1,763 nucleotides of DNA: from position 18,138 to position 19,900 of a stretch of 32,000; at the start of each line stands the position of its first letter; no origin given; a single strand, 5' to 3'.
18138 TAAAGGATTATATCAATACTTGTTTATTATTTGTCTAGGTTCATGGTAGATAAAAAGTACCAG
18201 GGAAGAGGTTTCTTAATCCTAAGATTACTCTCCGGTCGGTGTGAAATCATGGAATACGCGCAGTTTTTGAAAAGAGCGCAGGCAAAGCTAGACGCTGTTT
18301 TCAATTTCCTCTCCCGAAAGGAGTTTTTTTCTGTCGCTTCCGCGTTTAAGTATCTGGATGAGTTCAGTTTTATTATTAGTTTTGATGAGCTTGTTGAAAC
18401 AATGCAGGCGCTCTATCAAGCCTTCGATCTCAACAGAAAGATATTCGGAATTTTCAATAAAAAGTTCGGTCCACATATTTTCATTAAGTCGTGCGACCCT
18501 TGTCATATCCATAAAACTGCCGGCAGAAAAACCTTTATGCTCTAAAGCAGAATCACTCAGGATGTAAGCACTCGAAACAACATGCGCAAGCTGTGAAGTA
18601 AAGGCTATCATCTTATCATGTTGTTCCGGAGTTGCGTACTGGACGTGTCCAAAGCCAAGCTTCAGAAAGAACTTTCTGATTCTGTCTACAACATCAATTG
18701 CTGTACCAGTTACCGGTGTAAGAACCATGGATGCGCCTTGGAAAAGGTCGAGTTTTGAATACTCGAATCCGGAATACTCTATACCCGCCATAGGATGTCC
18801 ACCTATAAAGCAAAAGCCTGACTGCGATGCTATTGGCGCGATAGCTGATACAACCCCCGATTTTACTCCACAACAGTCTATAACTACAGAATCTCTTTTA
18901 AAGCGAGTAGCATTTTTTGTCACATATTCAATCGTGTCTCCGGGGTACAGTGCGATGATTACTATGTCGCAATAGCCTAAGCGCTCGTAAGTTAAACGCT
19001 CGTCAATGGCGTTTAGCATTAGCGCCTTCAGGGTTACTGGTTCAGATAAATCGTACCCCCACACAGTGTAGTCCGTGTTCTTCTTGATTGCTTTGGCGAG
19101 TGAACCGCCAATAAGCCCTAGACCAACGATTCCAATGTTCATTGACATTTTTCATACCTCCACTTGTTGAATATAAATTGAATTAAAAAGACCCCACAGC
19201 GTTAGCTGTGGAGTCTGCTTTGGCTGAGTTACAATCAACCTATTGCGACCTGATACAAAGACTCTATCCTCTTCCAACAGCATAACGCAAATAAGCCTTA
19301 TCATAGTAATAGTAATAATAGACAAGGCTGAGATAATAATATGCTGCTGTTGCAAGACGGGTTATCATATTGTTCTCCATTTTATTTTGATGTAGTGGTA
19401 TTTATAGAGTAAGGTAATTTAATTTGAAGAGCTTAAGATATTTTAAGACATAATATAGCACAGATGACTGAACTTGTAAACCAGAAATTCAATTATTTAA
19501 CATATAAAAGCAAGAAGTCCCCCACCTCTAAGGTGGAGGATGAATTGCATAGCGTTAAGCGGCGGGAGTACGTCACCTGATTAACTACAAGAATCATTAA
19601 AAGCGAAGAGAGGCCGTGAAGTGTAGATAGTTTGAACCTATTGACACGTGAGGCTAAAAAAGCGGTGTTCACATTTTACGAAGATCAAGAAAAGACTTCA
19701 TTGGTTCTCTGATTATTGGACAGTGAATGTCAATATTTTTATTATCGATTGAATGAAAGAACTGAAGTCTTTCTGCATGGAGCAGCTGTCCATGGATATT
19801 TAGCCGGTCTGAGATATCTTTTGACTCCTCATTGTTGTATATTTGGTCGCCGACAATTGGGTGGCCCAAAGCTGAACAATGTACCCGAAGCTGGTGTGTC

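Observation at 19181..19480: Tyr-codon leader peptide with terminator/antiterminator upstream of tyrA: a candidate ribosome-mediated tyrosine attenuator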

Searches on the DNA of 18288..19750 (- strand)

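Call 4: search_rna_families(source=window, start=19050, end=19750, threshold=evalue, max_evalue=10, show_alignments=3)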
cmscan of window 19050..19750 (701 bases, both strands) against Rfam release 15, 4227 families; matches with E-value up to 10: 9.
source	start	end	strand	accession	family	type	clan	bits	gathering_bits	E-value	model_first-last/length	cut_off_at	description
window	19146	19224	-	RF02934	caiA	Gene; sRNA;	-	20.7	55.5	0.77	1-78/78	no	caiA RNA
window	19174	19244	-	RF02621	BSnc120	Gene; sRNA;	-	18.3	114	0.35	1-88/88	no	Brucella sRNA 120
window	19182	19321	-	RF00514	His_leader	Cis-reg; leader;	-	17.9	49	2.3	1-126/126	no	Histidine operon leader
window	19183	19337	-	RF00506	Thr_leader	Cis-reg; leader;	-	17.6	55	1.3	1-118/118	no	Threonine operon leader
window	19344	19468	+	RF02581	tsr32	Gene; sRNA;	-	16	98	2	1-151/151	no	S. aureus tsr32 small RNA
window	19184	19240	-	RF02763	IsrM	Gene; sRNA;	-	14.1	376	0.14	1-329/329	no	IsrM sRNA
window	19262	19362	-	RF00455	mir-15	Gene; miRNA;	CL00085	13.7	57.3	4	1-88/88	no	mir-15 microRNA precursor family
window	19133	19212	-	RF00114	S15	Cis-reg; leader;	CL00121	13.3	39.5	2.3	7-76/117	no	Ribosomal S15 leader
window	19137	19192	+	RF02956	DUF2693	Gene; sRNA;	-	12.8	81.3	7.5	1-165/165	no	DUF2693 RNA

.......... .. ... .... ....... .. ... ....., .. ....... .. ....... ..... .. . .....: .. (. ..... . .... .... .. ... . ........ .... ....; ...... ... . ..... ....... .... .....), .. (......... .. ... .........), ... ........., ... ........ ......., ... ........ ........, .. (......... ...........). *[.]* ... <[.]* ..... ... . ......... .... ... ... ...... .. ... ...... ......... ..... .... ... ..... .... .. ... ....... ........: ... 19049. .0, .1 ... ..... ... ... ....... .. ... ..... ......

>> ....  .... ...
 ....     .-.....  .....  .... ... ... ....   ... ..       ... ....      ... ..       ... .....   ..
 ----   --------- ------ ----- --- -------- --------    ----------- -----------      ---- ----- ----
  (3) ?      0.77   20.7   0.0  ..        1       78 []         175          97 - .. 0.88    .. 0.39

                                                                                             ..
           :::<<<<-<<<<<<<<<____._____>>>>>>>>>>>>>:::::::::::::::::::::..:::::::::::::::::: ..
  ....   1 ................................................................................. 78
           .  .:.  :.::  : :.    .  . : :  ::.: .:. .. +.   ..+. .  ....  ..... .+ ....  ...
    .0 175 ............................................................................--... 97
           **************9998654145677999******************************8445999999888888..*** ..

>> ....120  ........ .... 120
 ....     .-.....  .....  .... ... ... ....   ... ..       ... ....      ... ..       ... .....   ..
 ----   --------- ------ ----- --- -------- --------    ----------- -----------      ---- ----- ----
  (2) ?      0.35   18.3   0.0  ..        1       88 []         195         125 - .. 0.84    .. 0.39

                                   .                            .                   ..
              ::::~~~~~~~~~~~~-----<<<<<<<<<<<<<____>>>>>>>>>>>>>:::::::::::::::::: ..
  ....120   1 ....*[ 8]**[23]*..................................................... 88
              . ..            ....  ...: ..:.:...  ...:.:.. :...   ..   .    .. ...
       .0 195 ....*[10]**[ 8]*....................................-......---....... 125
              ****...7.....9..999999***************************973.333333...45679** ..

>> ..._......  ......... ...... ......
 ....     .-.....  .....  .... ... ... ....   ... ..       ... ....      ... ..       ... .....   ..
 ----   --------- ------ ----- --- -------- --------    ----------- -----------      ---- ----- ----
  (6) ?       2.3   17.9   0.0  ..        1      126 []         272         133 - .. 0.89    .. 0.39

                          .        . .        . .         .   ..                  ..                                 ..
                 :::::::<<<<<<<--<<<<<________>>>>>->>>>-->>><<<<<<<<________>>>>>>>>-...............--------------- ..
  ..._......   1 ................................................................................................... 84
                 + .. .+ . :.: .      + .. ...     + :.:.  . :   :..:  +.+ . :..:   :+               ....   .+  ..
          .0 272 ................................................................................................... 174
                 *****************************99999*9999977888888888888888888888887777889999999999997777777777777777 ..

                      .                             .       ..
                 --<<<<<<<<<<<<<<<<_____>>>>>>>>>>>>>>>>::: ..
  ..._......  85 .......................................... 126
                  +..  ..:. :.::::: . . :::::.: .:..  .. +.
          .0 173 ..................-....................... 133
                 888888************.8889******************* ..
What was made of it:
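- On T-box leader (RF00230): No T-box match in 19050-19750 at E up to 10 (call 4).
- Closest known: Classical leader-peptide attenuators of Proteobacteria: trpL, hisL, pheL. Different: There is no sequence or structure match: 17.9 and 17.6 bits against gathering thresholds of 49 and 55 (call 4).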

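Call 74: search_rna_families(sources=[L001, L002, L003, L009, L013, L015, L016, L018, L021, L024, L028, L031, L033, L035, L045, L051, L062, L068, L130, L143], threshold=gathering)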
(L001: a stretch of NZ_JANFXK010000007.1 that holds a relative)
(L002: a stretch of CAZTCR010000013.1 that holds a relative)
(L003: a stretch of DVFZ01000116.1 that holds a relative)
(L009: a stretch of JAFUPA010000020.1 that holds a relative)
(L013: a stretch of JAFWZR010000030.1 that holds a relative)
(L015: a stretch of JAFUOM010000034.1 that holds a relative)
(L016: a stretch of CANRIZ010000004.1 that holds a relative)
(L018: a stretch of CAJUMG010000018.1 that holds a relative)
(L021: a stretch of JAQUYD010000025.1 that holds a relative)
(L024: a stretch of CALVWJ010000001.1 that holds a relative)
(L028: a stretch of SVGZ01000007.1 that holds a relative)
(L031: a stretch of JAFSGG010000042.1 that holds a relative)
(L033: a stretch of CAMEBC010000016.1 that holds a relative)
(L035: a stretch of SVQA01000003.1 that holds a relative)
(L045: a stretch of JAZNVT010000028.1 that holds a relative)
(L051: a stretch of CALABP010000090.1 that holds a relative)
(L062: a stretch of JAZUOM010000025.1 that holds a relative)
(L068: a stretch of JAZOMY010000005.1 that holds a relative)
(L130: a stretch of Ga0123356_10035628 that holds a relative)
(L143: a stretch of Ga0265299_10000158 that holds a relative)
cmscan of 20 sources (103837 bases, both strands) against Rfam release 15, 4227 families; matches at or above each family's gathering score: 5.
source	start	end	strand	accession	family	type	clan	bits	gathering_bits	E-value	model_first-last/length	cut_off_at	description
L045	1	342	+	RF02541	LSU_rRNA_bacteria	Gene; rRNA;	CL00112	354.5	50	1.3e-112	2584-2925/2925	5'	Bacterial large subunit ribosomal RNA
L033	870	942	+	RF00005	tRNA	Gene; tRNA;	CL00001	73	29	7.4e-14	1-71/71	no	tRNA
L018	3918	4002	+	RF00005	tRNA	Gene; tRNA;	CL00001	56.5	29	2.6e-09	1-71/71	no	tRNA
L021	3358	3442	+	RF00005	tRNA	Gene; tRNA;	CL00001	56.5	29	2.6e-09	1-71/71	no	tRNA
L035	787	868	+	RF00005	tRNA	Gene; tRNA;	CL00001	45.6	29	2.6e-06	1-71/71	no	tRNA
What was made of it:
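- On Rfam leader families (His_leader RF00514, Thr_leader RF00506 and others): The 20 related loci likewise give no leader match (call 74).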

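Call 88: build_rna_model(alignment_id=A4, structure=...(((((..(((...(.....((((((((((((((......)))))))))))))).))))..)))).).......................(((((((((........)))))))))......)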
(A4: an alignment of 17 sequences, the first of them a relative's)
Model R1 built from alignment A4 (17 sequences, 124 columns); structure: as given.
model positions 113; base pairs 32; branch points 1; effective number of sequences 1.32; information 0.589 bits per position. Calibrated on 0.2 Mb of random sequence (short: E-values are rough).
structure used (alignment columns):
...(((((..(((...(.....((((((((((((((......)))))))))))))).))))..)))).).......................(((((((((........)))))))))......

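Call 89: search_with_rna_model(model_id=R1, sources=[window, L001, L002, L003, L006, L007, L008, L009, L010, L012, L013, L015, L016, L018, L020, L021, L023, L024, L028, L030, L031, L032, L033, L035, L036, L037, L039, L042, L043, L044, L048, L049, L050, L051, L053, L054, L055, L057, L058, L060, L062, L064, L065, L068, L069, L070, L079, L082, L086, L087, L090, L125, L126, L130, L132, L134, L143, L147, L148, L172, L176, L178, L017, L022, L025, L038, L045, L067, L071, L072, L073, L075, L076, L080, L085, L120], max_evalue=1, make_alignment=true)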
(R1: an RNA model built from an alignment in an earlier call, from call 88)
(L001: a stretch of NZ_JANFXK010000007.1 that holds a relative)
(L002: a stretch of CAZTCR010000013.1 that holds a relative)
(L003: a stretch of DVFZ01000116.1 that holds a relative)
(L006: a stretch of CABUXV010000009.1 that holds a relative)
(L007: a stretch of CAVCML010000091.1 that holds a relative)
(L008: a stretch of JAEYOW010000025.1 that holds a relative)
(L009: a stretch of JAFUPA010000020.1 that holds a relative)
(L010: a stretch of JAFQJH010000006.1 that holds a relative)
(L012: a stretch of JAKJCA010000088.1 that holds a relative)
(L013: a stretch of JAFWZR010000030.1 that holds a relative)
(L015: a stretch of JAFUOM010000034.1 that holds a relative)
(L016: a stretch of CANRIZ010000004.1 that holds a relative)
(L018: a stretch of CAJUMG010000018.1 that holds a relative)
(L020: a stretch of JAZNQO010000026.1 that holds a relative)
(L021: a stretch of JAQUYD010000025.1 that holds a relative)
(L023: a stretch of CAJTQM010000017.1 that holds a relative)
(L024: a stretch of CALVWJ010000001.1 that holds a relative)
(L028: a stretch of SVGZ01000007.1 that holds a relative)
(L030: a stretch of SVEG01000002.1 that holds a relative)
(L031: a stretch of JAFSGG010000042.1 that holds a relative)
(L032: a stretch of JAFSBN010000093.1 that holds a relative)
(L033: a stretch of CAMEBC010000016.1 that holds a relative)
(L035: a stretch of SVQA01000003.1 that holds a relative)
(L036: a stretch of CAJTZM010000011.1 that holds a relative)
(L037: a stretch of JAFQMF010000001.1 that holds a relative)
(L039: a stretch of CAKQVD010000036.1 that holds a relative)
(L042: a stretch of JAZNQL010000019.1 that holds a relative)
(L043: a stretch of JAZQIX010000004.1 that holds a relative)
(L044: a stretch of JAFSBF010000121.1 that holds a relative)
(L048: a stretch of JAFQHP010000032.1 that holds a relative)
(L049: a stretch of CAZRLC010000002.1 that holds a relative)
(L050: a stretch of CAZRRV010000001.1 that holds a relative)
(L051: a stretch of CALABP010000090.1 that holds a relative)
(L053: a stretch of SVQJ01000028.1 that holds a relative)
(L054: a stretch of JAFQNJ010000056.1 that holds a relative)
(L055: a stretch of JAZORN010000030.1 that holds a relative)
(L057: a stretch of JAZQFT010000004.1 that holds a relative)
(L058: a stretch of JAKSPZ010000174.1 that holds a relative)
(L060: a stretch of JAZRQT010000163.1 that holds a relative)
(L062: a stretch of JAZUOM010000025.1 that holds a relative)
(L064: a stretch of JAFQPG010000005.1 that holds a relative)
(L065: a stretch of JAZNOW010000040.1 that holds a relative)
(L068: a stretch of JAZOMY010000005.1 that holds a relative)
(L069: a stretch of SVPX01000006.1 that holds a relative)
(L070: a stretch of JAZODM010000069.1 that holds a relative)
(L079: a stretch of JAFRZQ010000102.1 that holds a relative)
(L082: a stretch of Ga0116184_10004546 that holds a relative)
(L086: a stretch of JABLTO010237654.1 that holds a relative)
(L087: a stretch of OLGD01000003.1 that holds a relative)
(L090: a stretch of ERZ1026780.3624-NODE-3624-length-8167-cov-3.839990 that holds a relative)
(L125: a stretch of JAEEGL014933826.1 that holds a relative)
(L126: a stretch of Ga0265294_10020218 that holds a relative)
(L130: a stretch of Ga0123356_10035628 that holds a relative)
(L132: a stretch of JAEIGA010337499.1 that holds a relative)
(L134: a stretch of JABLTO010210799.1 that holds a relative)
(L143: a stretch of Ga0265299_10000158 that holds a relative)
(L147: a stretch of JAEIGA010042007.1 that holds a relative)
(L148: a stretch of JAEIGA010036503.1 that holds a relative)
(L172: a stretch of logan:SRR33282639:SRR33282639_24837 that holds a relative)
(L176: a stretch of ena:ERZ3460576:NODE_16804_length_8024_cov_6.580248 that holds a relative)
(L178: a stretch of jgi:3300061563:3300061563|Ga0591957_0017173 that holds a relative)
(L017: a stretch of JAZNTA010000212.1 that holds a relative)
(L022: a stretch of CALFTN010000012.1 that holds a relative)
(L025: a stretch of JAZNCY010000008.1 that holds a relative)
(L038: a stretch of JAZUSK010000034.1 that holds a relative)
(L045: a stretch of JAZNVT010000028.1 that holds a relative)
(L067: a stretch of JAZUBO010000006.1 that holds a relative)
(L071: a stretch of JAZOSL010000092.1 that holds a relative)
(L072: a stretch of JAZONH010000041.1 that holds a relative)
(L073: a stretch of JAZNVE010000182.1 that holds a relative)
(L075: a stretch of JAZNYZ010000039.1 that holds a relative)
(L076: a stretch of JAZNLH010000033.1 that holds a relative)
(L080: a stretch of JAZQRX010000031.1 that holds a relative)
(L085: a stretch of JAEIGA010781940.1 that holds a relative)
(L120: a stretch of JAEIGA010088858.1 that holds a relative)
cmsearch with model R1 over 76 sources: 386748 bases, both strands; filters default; matches with E-value up to 1: 80.
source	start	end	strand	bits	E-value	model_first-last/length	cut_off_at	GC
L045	560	674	+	131.4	1.4e-23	1-113/113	no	0.34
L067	338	452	+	129.9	2.9e-23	1-113/113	no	0.36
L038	254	366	+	128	6.7e-23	1-113/113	no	0.37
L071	489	603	+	126.3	1.5e-22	1-113/113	no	0.34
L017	287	399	+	125.9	1.8e-22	1-113/113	no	0.3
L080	356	467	+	125.1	2.6e-22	1-113/113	no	0.35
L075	376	487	+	125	2.8e-22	1-113/113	no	0.3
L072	290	401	+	117.6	8.3e-21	1-113/113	no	0.32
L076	286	401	+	114.3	3.8e-20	1-113/113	no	0.32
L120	319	427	+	113.7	5e-20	1-113/113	no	0.35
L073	287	403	+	112.8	7.7e-20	1-113/113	no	0.32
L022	471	582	+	96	1.7e-16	1-113/113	no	0.31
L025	302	413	+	91.4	1.4e-15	1-113/113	no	0.28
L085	92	203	+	90.9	1.9e-15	1-113/113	no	0.29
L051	1347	1471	+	59.5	3.5e-09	1-113/113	no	0.31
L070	1301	1422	+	49.8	3e-07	1-113/113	no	0.34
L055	1347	1468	+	49.3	3.9e-07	1-113/113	no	0.34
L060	1349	1470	+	49.3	3.9e-07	1-113/113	no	0.34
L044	1337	1459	+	47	1.1e-06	1-113/113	no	0.34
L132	47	173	+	44.9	2.9e-06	1-113/113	no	0.32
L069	1279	1419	+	44.2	3.9e-06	1-113/113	no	0.34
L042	1322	1452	+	42.8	7.7e-06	1-113/113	no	0.28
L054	1214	1352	+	41.9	1.1e-05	1-113/113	no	0.37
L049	1281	1419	+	40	2.8e-05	1-113/113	no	0.34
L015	1352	1460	+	39.1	4.3e-05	1-113/113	no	0.26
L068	1287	1428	+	37.9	7.3e-05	1-113/113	no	0.37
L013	1308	1430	+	36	0.00017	1-113/113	no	0.3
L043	1268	1409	+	35.8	0.00019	1-113/113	no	0.35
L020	1316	1446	+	33.7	0.00051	1-113/113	no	0.35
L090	181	322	+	32.6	0.00083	1-113/113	no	0.36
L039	1186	1328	+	31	0.0017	1-113/113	no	0.33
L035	1300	1438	+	30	0.0028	1-113/113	no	0.32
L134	295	434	+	29.5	0.0035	1-113/113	no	0.34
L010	791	911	+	29.1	0.0042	1-113/113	no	0.32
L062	1317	1398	+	28.6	0.0054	1-113/113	no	0.28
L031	1312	1408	+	28.4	0.0057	1-113/113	no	0.37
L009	1312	1436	+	27.8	0.0077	1-113/113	no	0.34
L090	288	372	-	27.6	0.0085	1-113/113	no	0.44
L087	311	408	+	27.3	0.0098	1-113/113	no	0.56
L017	266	354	-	26.6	0.013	1-113/113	no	0.28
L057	1322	1406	+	26.1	0.017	1-113/113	no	0.31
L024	1310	1410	+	25.9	0.018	1-113/113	no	0.53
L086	310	410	+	25.9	0.018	1-113/113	no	0.53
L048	1313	1445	+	25.4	0.023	1-113/113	no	0.35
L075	395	428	-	24.7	0.032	20-53/113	no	0.18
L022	493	526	-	24.5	0.034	20-53/113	no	0.18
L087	375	461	-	24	0.044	1-113/113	no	0.39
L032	1334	1408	+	23.6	0.052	1-113/113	no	0.41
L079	318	459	+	23.4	0.059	1-113/113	no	0.37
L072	309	342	-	23.3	0.06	20-53/113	no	0.21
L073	306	339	-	23.1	0.065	20-53/113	no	0.21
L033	1202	1343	+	22.9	0.073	1-113/113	no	0.33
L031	1375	1461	-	22.8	0.076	1-113/113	no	0.39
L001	1310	1391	+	22.6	0.082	1-113/113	no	0.28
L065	1314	1444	+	22.4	0.092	1-113/113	no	0.34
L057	1281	1385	-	22.2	0.1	1-113/113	no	0.3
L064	1313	1414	+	22.1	0.11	1-113/113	no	0.3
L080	1274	1391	-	22.1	0.11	1-113/113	no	0.28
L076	305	338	-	20.9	0.18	20-53/113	no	0.21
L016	1398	1462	+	20.3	0.24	1-113/113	no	0.35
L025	324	357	-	20.3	0.25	20-53/113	no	0.18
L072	368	428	-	20.3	0.25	1-113/113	no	0.34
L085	170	239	-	20.2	0.25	1-113/113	no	0.31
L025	380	439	-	19.9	0.28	1-113/113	no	0.27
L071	468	556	-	19.9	0.29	1-113/113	no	0.26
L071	570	645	-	19.9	0.3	1-113/113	no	0.3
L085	114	147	-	19.8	0.31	20-53/113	no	0.18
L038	333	395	-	19.4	0.37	1-113/113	no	0.35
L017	370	399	-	19.1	0.43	80-109/113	no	0.43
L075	458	487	-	19.1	0.43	80-109/113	no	0.43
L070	1388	1503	-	19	0.44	1-113/113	no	0.38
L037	1330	1411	+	18.5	0.56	1-113/113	no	0.43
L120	394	452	-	18.3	0.62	1-113/113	no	0.36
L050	1385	1462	-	18.2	0.62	1-113/113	no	0.32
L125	340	465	+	18.2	0.64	1-113/113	no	0.44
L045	579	612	-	17.8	0.75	20-53/113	no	0.21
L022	549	631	-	17.7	0.79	1-113/113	no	0.31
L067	357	390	-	17.5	0.87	20-53/113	no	0.26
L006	1269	1364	+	17.4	0.92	1-113/113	no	0.28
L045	641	704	-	17.2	1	1-113/113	no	0.28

Alignment A5: 80 matches aligned to the model, 286 columns, each read 5' to 3' on its own strand. Consensus structure (alignment columns), stored with it:
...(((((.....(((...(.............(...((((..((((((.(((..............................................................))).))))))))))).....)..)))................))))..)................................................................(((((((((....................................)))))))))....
